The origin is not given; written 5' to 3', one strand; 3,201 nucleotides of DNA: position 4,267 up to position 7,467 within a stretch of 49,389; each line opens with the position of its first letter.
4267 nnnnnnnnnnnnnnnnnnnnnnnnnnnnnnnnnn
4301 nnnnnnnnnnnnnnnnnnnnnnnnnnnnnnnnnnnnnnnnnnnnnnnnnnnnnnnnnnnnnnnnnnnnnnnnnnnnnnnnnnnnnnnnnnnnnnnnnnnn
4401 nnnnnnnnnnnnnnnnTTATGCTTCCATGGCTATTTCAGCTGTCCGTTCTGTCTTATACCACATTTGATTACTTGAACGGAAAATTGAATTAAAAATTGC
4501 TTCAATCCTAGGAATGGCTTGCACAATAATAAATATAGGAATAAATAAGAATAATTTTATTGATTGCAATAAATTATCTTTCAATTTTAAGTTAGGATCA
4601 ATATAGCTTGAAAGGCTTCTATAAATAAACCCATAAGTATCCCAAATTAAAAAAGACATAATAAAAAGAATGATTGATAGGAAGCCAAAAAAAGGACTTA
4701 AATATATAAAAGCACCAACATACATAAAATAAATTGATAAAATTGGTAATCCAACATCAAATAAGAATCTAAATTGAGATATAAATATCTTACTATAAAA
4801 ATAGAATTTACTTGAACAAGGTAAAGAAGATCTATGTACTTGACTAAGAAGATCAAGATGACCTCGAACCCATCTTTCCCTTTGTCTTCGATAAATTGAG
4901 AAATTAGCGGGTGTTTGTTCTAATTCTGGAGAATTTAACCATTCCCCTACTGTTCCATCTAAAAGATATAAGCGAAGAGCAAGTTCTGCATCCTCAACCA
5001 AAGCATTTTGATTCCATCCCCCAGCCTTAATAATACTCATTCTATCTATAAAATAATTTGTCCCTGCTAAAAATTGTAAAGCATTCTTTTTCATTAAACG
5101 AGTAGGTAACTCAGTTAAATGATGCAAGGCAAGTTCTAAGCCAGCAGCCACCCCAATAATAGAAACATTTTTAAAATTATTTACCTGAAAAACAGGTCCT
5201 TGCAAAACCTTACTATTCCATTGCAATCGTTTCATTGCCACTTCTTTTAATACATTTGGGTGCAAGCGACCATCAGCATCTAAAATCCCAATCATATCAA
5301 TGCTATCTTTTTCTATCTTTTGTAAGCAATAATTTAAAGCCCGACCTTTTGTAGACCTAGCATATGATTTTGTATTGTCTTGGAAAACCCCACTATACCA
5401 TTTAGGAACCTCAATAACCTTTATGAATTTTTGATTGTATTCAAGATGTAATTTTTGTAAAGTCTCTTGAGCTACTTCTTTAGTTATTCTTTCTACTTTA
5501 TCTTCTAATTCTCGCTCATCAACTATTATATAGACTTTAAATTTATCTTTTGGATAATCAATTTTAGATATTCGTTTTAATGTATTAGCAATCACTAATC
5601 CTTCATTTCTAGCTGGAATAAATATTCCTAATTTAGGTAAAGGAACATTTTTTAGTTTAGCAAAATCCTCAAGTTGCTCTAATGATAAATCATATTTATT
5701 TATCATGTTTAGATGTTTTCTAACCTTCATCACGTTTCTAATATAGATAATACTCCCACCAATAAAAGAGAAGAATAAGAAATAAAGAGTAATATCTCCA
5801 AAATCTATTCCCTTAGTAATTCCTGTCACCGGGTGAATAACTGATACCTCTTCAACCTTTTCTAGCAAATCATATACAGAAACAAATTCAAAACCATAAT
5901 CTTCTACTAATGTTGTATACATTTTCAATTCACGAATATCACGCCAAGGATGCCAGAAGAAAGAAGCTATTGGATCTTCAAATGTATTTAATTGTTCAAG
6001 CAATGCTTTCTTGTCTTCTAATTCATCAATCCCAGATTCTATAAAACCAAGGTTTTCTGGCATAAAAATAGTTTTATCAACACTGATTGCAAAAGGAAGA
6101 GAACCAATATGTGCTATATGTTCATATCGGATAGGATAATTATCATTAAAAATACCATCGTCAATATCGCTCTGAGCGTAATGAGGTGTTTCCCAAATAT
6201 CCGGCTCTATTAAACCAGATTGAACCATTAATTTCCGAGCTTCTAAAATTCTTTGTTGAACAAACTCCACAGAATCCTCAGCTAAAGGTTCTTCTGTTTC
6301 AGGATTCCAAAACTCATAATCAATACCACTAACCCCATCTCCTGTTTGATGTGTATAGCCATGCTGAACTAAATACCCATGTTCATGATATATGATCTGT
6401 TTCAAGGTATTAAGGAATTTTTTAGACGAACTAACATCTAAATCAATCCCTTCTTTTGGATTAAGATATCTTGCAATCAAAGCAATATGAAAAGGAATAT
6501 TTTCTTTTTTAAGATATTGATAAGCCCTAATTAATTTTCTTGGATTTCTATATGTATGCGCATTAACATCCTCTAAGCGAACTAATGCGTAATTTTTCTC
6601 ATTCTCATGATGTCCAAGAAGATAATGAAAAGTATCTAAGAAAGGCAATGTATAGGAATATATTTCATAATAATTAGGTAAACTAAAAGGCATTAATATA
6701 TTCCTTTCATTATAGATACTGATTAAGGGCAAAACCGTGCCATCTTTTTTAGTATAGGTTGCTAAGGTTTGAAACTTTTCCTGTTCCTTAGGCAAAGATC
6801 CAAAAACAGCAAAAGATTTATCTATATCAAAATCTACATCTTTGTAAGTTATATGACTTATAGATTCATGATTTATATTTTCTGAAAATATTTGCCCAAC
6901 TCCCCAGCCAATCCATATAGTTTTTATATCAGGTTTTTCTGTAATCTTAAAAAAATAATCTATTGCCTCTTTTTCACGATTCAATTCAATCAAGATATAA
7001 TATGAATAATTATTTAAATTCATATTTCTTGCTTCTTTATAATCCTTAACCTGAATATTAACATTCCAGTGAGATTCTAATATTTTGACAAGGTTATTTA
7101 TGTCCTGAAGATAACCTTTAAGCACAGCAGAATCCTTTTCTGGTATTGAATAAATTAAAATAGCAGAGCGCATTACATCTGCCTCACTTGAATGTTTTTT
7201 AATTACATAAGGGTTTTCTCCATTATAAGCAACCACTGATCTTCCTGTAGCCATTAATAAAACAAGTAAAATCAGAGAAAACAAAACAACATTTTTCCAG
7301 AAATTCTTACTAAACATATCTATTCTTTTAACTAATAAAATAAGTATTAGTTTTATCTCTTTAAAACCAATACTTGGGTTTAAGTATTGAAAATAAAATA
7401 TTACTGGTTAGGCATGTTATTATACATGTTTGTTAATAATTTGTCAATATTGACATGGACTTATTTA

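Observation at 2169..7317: Compact three-gene exopolysaccharide system predicted to make a ManNAc-containing polymer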

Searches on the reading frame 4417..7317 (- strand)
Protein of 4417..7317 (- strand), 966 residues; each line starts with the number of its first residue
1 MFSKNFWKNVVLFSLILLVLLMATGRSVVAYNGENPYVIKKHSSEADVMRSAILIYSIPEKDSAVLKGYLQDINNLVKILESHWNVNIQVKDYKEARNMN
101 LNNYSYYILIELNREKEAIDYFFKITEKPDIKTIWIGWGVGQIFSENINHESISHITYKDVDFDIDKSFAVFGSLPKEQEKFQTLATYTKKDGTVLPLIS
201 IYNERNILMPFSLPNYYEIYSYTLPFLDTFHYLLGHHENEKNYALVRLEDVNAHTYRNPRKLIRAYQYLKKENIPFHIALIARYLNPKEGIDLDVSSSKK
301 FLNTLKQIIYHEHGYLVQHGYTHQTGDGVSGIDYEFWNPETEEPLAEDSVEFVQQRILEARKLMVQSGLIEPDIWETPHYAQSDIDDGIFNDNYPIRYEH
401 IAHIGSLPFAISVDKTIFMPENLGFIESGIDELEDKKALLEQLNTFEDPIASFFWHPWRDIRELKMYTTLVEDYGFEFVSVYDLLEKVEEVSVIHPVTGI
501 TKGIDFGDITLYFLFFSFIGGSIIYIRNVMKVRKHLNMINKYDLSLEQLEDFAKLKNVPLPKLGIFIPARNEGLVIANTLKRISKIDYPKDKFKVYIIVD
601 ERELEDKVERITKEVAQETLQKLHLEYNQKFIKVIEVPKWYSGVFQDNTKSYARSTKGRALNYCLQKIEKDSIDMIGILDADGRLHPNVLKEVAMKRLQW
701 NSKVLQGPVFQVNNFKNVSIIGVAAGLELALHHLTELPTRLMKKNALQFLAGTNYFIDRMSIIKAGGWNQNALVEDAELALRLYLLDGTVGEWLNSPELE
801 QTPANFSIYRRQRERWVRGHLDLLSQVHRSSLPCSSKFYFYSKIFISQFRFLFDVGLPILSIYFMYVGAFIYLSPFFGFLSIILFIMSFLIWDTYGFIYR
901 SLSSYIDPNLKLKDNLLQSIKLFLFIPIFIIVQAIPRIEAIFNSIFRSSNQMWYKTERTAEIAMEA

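Call 3: search_protein_families(library=pfam, proteins=[window:4417-7317:-], max_evalue=0.01)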
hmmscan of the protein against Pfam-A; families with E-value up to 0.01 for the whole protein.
window:4417-7317:- (966 aa): 4 families
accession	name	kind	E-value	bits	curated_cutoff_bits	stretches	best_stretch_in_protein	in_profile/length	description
PF10096.14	DUF2334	-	3.4e-36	125.2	26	1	244-465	2-197/203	Uncharacterized protein conserved in bacteria (DUF2334)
PF13632.12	Glyco_trans_2_3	-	6.1e-17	62.5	27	1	676-877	2-187/198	Glycosyl transferase family group 2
PF13641.12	Glyco_tranf_2_3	-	6.7e-14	52.9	27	1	561-819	1-230/230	Glycosyltransferase like family 2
PF00535.33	Glycos_transf_2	-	5e-06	27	23.3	0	565-629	2-64/168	Glycosyl transferase family 2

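Call 4: search_protein_families(library=ncbifam, proteins=[window:4417-7317:-], max_evalue=0.01)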
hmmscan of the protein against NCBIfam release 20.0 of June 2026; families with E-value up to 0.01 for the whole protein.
window:4417-7317:- (966 aa): 7 families
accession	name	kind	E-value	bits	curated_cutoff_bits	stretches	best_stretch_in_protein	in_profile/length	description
TIGR03030.1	CelA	equivalog_domain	2.7e-11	42.3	699.1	2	558-632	128-207/714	UDP-forming cellulose synthase catalytic subunit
NF053846.1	glyco_with_XrtP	equivalog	3.1e-09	36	520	1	565-702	45-163/440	XrtP-associated glycosyltransferase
NF041865.1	EpsU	equivalog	4.7e-08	32.5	700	1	557-601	35-79/394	exopolysaccharide biosynthesis GT2 family glycosyltransferase EpsU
NF008558.0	PRK11498.1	equivalog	5.1e-08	31.3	992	1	560-615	272-326/872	UDP-forming cellulose synthase catalytic subunit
TIGR03469.1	HpnB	hypoth_equivalog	3.1e-05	23.2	379.25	1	557-625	40-105/386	hopene-associated glycosyltransferase HpnB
TIGR03937.1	PgaC_IcaA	equivalog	5.7e-05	22.3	422.3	0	549-629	33-111/407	poly-beta-1,6-N-acetyl-D-glucosamine synthase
NF041875.1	EPS_EpsD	equivalog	0.0017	17.8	370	0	674-785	81-191/325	exopolysaccharide biosynthesis glycosyltransferase EpsD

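Call 5: search_solved_structures(query=window:4417-7317:-, max_evalue=0.01, show_alignments=2)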
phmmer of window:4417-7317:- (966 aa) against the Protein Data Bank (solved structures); distinct sequences matched with E-value up to 0.01: 3.
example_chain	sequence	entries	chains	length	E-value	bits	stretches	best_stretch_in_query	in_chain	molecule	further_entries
7lby_A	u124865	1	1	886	3.4e-06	28.6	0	749-891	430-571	Cellulose synthase catalytic subunit [UDP-forming]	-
9b8v_E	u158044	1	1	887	3.4e-06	28.6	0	749-891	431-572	Cellulose synthase catalytic subunit [UDP-forming]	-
9fmv_A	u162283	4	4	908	3.6e-06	28.5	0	749-891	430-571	Cellulose synthase catalytic subunit [UDP-forming]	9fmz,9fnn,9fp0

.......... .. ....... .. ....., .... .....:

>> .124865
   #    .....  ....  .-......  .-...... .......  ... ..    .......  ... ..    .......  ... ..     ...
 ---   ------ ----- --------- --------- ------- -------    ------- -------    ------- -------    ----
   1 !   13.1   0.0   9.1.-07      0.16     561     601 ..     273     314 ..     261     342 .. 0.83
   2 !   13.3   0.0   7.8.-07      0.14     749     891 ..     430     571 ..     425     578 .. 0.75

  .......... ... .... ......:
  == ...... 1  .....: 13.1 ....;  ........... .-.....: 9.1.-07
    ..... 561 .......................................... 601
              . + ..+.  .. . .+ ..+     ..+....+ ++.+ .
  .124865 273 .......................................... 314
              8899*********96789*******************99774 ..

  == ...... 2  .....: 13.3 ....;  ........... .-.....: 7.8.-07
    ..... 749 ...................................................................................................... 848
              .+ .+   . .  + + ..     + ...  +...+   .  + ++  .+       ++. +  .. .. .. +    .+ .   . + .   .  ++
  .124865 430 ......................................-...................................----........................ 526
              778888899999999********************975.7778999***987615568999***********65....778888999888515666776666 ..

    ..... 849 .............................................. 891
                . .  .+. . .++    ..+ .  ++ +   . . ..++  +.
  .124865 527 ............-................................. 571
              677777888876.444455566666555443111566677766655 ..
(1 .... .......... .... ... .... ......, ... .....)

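Call 8: find_homologous_proteins(query=window:4417-7317:-, max_evalue=0.00001)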
Query window:4417-7317:- (966 aa): 189 proteins with E <= 0.00001 among 8000 candidates; the best 120 are listed.
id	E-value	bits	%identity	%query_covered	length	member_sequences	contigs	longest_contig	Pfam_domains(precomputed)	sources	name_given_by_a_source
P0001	0.0e+0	2189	99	100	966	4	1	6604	PF13632.13,PF10096.15,PF13641.13,PF00535.33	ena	-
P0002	0.0e+0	1181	54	98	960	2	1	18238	PF13632.13,PF10096.15,PF13641.13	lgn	-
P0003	0.0e+0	1099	50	100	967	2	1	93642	PF13632.13,PF10096.15,PF13641.13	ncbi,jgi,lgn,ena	-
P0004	0.0e+0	1078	53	98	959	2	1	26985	PF13632.13,PF10096.15,PF13641.13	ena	-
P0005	0.0e+0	1071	50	99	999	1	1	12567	PF13632.13,PF10096.15,PF13641.13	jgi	-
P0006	0.0e+0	1064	49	99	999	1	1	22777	PF13632.13,PF10096.15,PF13641.13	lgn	-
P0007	0.0e+0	1050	52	96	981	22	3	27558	PF13632.13,PF10096.15,PF13641.13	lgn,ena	-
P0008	0.0e+0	1046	52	96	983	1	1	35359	PF13632.13,PF10096.15,PF13641.13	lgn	-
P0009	0.0e+0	1043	49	96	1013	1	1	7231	PF13632.13,PF10096.15,PF13641.13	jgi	-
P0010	2.0e-293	994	54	84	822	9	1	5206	PF13632.13,PF10096.15,PF13641.13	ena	-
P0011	5.0e-279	947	48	95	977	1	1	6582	PF13632.13,PF10096.15,PF13641.13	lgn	-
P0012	7.0e-275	933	46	95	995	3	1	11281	PF13632.13,PF10096.15,PF13641.13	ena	-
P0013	1.1e-271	922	50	84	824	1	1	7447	PF13632.13,PF10096.15,PF13641.13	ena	-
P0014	2.0e-262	892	47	95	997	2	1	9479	PF13632.13,PF10096.15,PF13641.13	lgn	-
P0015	9.7e-261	886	46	95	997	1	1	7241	PF13632.13,PF10096.15,PF13641.13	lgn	-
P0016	8.1e-260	883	46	95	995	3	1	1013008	PF13632.13,PF10096.15,PF13641.13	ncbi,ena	-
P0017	4.8e-259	880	46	94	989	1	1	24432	PF13632.13,PF10096.15,PF13641.13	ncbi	-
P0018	3.0e-258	878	46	95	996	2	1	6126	PF13632.13,PF10096.15,PF13641.13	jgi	-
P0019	5.5e-258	877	46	95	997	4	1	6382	PF13632.13,PF10096.15,PF13641.13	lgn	-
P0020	1.4e-256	872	44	99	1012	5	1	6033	PF13632.13,PF10096.15,PF13641.13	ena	-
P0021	2.5e-256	871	46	96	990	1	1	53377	PF13632.13,PF10096.15,PF13641.13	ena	-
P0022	2.9e-256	871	45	96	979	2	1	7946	PF13632.13,PF10096.15,PF13641.13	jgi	jgi:cellulose synthase/poly-beta-1,6-N-acetylglucosamine synthase-like glycosyltransferase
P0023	5.1e-255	867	44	98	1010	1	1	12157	PF13632.13,PF10096.15,PF13641.13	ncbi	-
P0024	1.0e-253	863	44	96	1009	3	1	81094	PF13632.13,PF10096.15,PF13641.13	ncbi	-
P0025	1.7e-253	862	45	96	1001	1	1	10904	PF13632.13,PF10096.15,PF13641.13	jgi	jgi:cellulose synthase/poly-beta-1,6-N-acetylglucosamine synthase-like glycosyltransferase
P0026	2.5e-253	861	44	96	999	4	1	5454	PF13632.13,PF10096.15,PF13641.13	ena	-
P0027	3.4e-253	861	45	95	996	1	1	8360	PF13632.13,PF10096.15,PF13641.13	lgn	-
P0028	5.6e-253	860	45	96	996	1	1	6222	PF13632.13,PF10096.15,PF13641.13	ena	-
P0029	2.3e-252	858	45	96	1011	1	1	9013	PF13632.13,PF10096.15,PF13641.13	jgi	jgi:cellulose synthase/poly-beta-1,6-N-acetylglucosamine synthase-like glycosyltransferase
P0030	2.3e-252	858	44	96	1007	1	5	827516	PF13632.13,PF10096.15,PF13641.13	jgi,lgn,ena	-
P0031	2.2e-251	855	43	96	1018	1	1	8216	PF13632.13,PF10096.15,PF13641.13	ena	-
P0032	3.6e-247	841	44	94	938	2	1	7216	PF13632.13,PF10096.15,PF13641.13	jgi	jgi:cellulose synthase/poly-beta-1,6-N-acetylglucosamine synthase-like glycosyltransferase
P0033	2.4e-246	838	48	84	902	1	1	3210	PF13632.13,PF10096.15,PF13641.13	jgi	jgi:cellulose synthase/poly-beta-1,6-N-acetylglucosamine synthase-like glycosyltransferase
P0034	4.3e-246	838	43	98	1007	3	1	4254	PF13632.13,PF10096.15,PF13641.13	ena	-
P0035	9.9e-243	826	43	92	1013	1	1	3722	PF13632.13,PF10096.15,PF13641.13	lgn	-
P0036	2.0e-242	825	43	98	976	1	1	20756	PF13632.13,PF10096.15,PF13641.13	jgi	-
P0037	1.1e-241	823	43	98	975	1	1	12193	PF13632.13,PF10096.15,PF13641.13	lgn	-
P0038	1.3e-241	823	45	92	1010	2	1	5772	PF13632.13,PF10096.15,PF13641.13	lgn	-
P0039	3.0e-239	815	44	96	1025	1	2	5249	PF13632.13,PF10096.15,PF13641.13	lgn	-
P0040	3.1e-239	815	41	99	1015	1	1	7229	PF13632.13,PF10096.15,PF13641.13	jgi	jgi:cellulose synthase/poly-beta-1,6-N-acetylglucosamine synthase-like glycosyltransferase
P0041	7.3e-239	814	44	91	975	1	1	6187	PF13632.13,PF10096.15,PF13641.13,PF00535.33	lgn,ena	-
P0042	5.6e-238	811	43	92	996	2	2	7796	PF13632.13,PF10096.15,PF13641.13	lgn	-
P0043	7.2e-237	807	42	93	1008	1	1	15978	PF13632.13,PF10096.15,PF13641.13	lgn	-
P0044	1.0e-236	806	48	83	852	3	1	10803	PF13632.13,PF10096.15,PF13641.13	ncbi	-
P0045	5.7e-234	797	44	96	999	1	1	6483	PF13632.13,PF10096.15,PF13641.13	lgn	-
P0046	7.5e-233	794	42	94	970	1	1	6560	PF13632.13,PF10096.15,PF13641.13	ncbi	ncbi:MAG: DUF2334 domain-containing protein [Pseudomonadota bacterium]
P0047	1.6e-227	776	40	99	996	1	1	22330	PF13632.13,PF10096.15,PF13641.13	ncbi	ncbi:DUF2334 domain-containing protein [Patescibacteria group bacterium]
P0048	8.1e-224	764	39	99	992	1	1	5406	PF13632.13,PF10096.15,PF13506.14,PF13641.13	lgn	-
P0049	1.1e-215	737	39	96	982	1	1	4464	PF13632.13,PF10096.15,PF13641.13,PF00535.33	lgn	-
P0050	5.6e-215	735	39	99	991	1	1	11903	PF13632.13,PF10096.15,PF13641.13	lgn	-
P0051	5.9e-214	731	38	96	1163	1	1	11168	PF13632.13,PF10096.15,PF13641.13,PF13384.13,PF13551.13,PF13518.13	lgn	-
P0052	1.5e-203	697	43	79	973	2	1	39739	PF13632.13,PF10096.15,PF13641.13,PF00535.33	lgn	-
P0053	5.3e-199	682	38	98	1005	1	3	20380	PF13632.13,PF10096.15,PF13641.13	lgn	-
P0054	2.6e-197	676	36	98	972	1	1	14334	PF13632.13,PF10096.15,PF13641.13,PF00535.33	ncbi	-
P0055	1.9e-193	663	43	76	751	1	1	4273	PF13632.13,PF10096.15,PF13641.13,PF00535.33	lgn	-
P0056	1.0e-190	654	37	94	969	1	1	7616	PF13632.13,PF10096.15,PF13641.13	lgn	-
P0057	2.3e-187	643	48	62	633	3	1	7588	PF13632.13,PF10096.15,PF13641.13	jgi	jgi:cellulose synthase/poly-beta-1,6-N-acetylglucosamine synthase-like glycosyltransferase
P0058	4.9e-185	635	37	92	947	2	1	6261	PF13632.13,PF10096.15,PF13641.13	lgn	-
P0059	3.8e-181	623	38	95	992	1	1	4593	PF13632.13,PF10096.15,PF13641.13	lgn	-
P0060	1.8e-175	604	51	58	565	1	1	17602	PF13632.13,PF10096.15,PF13641.13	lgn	-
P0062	1.5e-119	419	43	51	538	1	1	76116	PF10096.15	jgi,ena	-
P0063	4.3e-34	136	36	28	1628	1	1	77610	PF14871.13,PF10096.15,PF02638.22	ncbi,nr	ncbi:DUF2334 domain-containing protein [bacterium]|nr:DUF2334 domain-containing protein [bacterium]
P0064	1.5e-30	124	31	32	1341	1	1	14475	PF10096.15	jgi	jgi:uncharacterized protein YdaL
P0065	8.6e-30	122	33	29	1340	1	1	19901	PF10096.15,PF02638.22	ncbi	-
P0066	1.3e-29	121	26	46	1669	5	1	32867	PF14871.13,PF10096.15,PF02638.22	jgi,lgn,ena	-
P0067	7.9e-28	115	33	27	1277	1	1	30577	PF10096.15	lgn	-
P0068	2.8e-26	110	32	27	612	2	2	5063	PF10096.15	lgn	-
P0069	8.4e-26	108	30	28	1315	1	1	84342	PF10096.15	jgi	jgi:uncharacterized protein YdaL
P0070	1.6e-25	108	29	32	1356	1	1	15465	PF10096.15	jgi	jgi:uncharacterized protein YdaL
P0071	1.9e-25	107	32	26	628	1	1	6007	PF10096.15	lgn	-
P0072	3.2e-25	107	27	45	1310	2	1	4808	PF10096.15,PF08532.17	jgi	jgi:uncharacterized protein YdaL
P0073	1.9e-24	104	31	29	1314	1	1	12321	PF10096.15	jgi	jgi:uncharacterized protein YdaL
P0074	3.5e-24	103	34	25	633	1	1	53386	PF01839.30,PF10096.15,PF13517.13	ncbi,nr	ncbi:MAG: DUF2334 domain-containing protein [Peptococcaceae bacterium]|nr:DUF2334 domain-containing 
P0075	2.1e-23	100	30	27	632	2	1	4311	PF10096.15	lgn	-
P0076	2.5e-23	100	28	34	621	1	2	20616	PF10096.15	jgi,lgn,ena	jgi:hypothetical protein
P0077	2.6e-23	100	31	29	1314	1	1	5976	PF10096.15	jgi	jgi:uncharacterized protein YdaL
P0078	5.3e-23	99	30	26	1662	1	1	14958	PF10096.15,PF02638.22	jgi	-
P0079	3.3e-21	93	28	31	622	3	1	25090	PF10096.15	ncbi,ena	-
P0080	5.6e-21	92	33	26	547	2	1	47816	PF10096.15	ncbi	ncbi:polysaccharide deacetylase family protein [soil metagenome]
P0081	6.8e-21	92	29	27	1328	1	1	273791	PF10096.15,PF08532.17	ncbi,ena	-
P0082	8.8e-21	92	28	31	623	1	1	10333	PF10096.15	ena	-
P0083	9.9e-21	92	34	26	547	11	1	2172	PF10096.15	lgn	-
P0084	1.2e-20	91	30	29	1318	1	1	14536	PF10096.15,PF08532.17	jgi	jgi:uncharacterized protein YdaL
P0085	1.3e-20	91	26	38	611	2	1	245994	PF10096.15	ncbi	-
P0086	2.6e-20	90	28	28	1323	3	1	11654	PF10096.15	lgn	-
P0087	6.5e-20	89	33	26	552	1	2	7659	PF10096.15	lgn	-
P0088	2.0e-19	87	30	27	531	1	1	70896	PF10096.15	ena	-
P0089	2.5e-19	87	34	26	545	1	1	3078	PF10096.15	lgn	-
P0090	3.5e-19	87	34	26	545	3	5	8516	PF10096.15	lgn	-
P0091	3.8e-19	86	33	26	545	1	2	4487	PF10096.15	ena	-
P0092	4.0e-19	86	33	26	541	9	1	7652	PF10096.15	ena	-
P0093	4.4e-19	86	33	26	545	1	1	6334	PF10096.15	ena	-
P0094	4.5e-19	86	33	26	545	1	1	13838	PF10096.15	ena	-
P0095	5.1e-19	86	33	24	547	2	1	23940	PF10096.15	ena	-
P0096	5.7e-19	86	33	26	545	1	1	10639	PF10096.15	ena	-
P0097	6.9e-19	86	33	26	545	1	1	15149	PF10096.15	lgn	-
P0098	7.1e-19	86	33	26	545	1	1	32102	PF10096.15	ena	-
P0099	7.2e-19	86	33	26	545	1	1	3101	PF10096.15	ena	-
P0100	7.3e-19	85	33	26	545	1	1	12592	PF10096.15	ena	-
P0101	7.6e-19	85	32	26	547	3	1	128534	PF10096.15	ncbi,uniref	ncbi:DUF2334 domain-containing protein [Polaromonas sp.]|uniref:DUF2334 domain-containing protein n=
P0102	9.5e-19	85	32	26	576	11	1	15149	PF10096.15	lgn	-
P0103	1.4e-18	85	29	26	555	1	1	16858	PF10096.15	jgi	jgi:uncharacterized protein YdaL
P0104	1.4e-18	85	33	26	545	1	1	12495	PF10096.15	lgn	-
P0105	1.5e-18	84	26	42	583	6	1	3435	PF10096.15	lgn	-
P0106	1.8e-18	84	33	26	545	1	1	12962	PF10096.15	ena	-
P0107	2.0e-18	84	33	26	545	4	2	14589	PF10096.15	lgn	-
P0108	2.5e-18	84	33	24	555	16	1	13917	PF10096.15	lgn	-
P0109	3.9e-18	83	32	26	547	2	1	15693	PF10096.15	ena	-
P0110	4.4e-18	83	24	42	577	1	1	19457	PF10096.15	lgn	-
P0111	5.4e-18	83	30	26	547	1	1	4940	PF10096.15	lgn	-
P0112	5.6e-18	83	33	24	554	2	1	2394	PF10096.15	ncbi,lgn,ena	-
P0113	7.3e-18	82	31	26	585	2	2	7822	PF10096.15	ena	-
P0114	2.0e-17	81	33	26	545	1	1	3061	PF10096.15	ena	-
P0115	2.2e-17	81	33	26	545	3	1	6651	PF10096.15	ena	-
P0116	2.4e-17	80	34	26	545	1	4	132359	PF10096.15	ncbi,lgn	ncbi:MAG: DUF2334 domain-containing protein [Polaromonas sp.]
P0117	2.5e-17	80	33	26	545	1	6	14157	PF10096.15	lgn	-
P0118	2.5e-17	80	33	26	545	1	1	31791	PF10096.15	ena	-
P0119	2.8e-17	80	31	26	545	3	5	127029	PF10096.15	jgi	jgi:uncharacterized protein YdaL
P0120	2.9e-17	80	32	26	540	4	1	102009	PF10096.15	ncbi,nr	ncbi:MAG: DUF2334 domain-containing protein [Burkholderiales bacterium]|nr:DUF2334 domain-containing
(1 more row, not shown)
